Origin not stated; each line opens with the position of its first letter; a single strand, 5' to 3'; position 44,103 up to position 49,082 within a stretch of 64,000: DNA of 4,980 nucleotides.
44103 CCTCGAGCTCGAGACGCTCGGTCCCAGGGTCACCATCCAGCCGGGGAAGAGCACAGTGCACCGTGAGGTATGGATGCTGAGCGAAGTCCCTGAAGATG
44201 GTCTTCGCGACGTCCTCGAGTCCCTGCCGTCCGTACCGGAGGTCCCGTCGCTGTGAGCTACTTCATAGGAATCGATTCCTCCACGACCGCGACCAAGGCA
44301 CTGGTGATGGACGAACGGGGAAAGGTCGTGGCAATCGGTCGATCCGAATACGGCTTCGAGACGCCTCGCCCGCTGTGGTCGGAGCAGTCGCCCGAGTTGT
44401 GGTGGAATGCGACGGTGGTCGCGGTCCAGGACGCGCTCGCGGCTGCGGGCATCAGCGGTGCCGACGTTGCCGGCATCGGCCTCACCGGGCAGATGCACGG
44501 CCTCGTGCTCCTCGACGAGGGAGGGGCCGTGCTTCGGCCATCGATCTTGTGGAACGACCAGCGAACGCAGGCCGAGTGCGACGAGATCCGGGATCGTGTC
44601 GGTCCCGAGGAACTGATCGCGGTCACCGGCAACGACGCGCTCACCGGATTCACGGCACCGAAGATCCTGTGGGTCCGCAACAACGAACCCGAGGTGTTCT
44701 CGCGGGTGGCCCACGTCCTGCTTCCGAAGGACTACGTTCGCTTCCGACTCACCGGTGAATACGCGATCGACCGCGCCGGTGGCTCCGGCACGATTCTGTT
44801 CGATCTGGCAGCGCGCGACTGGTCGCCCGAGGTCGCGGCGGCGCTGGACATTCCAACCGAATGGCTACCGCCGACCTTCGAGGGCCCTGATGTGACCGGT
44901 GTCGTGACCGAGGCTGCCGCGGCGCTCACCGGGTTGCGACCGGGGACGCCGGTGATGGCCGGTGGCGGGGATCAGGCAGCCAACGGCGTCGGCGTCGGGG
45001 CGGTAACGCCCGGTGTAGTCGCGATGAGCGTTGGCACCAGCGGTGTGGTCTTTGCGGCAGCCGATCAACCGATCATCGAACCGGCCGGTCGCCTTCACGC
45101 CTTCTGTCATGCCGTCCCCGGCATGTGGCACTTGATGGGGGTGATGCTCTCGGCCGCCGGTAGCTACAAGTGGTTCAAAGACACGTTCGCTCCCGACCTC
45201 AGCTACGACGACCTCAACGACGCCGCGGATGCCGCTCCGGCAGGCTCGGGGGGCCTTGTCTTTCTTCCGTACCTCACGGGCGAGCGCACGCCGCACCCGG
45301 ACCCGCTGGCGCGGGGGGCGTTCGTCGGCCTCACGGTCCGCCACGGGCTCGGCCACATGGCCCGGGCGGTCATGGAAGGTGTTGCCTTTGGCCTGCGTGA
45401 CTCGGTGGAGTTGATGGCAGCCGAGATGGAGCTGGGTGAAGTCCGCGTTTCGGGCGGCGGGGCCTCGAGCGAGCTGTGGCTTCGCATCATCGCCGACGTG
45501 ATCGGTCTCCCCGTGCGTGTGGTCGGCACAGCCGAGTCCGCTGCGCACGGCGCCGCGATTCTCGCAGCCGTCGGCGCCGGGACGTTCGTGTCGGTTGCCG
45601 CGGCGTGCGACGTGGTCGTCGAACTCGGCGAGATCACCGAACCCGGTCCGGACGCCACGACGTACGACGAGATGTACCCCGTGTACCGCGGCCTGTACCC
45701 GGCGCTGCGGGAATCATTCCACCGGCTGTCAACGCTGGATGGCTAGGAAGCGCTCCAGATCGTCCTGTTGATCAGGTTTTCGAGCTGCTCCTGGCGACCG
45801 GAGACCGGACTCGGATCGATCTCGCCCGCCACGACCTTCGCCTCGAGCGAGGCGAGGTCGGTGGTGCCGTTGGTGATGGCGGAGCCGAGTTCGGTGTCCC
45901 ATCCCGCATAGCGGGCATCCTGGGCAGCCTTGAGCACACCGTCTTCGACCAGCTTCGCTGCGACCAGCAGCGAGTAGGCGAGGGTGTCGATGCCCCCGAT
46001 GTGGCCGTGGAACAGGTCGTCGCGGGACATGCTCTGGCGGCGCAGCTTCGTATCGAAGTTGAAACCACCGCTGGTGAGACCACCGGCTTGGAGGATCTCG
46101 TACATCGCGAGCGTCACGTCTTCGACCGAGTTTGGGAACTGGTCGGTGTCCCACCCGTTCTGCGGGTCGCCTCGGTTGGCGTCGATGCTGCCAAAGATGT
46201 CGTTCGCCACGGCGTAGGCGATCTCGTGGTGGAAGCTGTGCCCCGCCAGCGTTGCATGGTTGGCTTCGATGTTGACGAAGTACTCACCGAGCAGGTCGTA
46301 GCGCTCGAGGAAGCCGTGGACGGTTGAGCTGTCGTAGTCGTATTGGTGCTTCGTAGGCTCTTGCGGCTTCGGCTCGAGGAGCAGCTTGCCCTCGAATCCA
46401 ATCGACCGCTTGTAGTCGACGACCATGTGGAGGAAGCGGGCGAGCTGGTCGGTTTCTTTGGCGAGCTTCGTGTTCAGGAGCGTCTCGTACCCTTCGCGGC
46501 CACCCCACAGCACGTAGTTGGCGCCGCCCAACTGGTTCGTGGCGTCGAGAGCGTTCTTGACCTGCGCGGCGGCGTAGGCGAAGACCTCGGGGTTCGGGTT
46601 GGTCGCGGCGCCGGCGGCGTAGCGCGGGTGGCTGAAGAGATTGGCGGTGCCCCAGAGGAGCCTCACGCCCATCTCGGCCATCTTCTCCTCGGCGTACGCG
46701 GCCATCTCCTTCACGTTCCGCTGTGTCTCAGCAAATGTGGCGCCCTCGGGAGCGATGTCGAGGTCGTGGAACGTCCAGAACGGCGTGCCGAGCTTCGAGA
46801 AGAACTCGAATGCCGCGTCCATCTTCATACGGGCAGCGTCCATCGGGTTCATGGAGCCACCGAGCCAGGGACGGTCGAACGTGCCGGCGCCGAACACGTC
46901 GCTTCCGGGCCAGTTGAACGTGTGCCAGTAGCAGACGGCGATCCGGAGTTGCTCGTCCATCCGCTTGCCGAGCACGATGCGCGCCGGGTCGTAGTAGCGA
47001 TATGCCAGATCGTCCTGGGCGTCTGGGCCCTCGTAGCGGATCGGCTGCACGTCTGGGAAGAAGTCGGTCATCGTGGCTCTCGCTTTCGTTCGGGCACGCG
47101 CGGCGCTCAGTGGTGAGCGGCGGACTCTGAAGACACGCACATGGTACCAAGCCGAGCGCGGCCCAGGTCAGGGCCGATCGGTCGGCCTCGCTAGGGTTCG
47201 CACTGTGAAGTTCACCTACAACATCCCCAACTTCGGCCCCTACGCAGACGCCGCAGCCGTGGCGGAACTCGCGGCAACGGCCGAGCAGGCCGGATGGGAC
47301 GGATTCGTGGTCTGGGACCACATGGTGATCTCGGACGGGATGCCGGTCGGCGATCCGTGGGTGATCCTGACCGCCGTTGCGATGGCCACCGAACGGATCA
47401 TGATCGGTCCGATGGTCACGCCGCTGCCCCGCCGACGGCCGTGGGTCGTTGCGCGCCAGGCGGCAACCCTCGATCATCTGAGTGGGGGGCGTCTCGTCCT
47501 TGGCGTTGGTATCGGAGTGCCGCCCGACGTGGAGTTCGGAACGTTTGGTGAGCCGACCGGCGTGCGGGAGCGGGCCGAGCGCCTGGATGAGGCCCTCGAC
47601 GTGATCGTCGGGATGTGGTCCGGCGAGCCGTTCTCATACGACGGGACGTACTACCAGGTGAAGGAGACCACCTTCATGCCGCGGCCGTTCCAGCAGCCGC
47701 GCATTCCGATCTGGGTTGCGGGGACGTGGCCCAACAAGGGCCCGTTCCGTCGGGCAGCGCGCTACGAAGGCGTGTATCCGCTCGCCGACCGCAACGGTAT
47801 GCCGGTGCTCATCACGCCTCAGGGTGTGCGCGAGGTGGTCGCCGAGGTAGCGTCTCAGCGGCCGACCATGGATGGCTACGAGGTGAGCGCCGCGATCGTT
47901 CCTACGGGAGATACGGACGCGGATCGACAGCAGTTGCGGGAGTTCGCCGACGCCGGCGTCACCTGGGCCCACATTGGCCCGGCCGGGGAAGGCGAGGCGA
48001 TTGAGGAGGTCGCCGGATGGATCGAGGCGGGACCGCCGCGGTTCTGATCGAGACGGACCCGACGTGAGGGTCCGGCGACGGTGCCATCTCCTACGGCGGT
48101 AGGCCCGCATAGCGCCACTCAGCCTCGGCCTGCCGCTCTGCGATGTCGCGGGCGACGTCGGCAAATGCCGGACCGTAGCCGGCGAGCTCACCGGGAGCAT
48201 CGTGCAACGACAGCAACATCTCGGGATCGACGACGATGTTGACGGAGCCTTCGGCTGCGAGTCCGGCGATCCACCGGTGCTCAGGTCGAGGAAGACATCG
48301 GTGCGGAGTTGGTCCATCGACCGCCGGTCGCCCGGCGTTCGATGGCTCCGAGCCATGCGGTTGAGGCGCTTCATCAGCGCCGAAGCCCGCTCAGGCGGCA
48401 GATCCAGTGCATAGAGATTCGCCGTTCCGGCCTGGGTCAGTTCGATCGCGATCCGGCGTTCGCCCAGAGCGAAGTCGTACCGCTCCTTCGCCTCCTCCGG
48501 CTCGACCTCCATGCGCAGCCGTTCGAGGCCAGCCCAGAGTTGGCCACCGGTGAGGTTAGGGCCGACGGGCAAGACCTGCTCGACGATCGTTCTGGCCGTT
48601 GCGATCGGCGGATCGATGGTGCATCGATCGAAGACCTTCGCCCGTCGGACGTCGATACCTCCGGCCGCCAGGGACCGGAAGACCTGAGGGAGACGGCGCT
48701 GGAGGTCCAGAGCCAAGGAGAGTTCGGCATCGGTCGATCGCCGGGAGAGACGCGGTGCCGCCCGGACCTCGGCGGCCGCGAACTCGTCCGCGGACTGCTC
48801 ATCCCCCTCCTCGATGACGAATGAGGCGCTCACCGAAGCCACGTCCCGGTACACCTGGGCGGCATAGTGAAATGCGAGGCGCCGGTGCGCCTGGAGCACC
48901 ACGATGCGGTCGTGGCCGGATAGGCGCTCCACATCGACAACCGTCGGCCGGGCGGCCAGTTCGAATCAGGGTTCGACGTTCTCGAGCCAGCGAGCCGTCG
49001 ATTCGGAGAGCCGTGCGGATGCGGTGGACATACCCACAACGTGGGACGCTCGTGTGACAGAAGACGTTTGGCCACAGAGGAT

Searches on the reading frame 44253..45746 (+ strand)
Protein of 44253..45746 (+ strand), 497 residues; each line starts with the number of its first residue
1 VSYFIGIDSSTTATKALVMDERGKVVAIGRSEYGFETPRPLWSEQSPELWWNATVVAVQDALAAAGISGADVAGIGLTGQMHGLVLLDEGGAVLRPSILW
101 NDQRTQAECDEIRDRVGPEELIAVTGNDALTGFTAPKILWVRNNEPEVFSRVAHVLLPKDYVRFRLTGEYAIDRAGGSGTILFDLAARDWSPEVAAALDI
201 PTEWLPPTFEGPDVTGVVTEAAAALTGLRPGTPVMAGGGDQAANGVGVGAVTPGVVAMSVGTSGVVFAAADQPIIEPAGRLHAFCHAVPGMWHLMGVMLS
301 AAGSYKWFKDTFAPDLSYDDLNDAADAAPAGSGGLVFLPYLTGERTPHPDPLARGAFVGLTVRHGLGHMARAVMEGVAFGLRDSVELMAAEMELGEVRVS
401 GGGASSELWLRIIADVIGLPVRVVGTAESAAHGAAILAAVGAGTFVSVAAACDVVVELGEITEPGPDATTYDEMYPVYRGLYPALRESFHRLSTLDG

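Call 36: search_protein_families(library=pfam, max_evalue=0.00001, proteins=[window:44253-45746:+])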
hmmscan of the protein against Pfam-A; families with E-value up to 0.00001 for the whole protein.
window:44253-45746:+ (497 aa): 2 families
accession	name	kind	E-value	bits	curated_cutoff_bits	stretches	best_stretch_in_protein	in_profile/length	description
PF00370.27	FGGY_N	-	1.8e-68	231.2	28.8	1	3-247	1-245/245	FGGY family of carbohydrate kinases, N-terminal domain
PF02782.22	FGGY_C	-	2.1e-41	142.4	27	1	257-441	2-197/198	FGGY family of carbohydrate kinases, C-terminal domain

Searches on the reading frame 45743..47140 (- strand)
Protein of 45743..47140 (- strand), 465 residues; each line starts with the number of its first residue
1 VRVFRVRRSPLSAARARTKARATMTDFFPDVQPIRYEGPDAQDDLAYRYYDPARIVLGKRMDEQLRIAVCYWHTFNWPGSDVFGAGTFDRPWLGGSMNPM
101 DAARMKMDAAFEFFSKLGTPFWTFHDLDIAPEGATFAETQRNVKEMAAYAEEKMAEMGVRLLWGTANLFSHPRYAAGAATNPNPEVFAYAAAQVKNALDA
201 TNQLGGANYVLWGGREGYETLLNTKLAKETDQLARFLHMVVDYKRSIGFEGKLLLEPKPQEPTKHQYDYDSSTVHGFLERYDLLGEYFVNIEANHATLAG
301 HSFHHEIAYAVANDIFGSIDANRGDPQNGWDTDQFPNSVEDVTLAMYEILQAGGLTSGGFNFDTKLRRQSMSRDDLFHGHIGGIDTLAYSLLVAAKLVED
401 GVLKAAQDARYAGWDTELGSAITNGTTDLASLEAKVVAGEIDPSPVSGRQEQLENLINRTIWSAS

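Call 36: search_protein_families(library=pfam, max_evalue=0.00001, proteins=[window:45743-47140:-])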
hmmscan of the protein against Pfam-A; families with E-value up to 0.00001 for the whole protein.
window:45743-47140:- (465 aa): 1 family
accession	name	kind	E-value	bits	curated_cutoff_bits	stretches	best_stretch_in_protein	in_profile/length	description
PF01261.30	AP_endonuc_2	-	6.9e-07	29.6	31.1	0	170-305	46-169/249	Xylose isomerase-like TIM barrel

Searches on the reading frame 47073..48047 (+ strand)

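Call 36: search_protein_families(library=pfam, max_evalue=0.00001, proteins=[window:47073-48047:+])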
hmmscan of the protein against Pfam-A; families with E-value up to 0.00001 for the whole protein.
window:47073-48047:+ (324 aa): 1 family
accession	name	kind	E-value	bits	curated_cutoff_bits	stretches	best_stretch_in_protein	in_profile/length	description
PF00296.26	Bac_luciferase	-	4.6e-45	154.8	27.9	1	59-236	21-190/314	Luciferase-like monooxygenase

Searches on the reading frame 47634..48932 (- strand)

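Call 36: search_protein_families(library=pfam, max_evalue=0.00001, proteins=[window:47634-48932:-])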
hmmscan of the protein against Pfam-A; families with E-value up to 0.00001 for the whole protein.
window:47634-48932:- (432 aa): 1 family
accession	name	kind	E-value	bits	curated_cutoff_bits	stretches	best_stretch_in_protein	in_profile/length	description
PF02720.22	DUF222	-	2.2e-11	44.1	24.4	1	35-221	18-219/306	Domain of unknown function (DUF222)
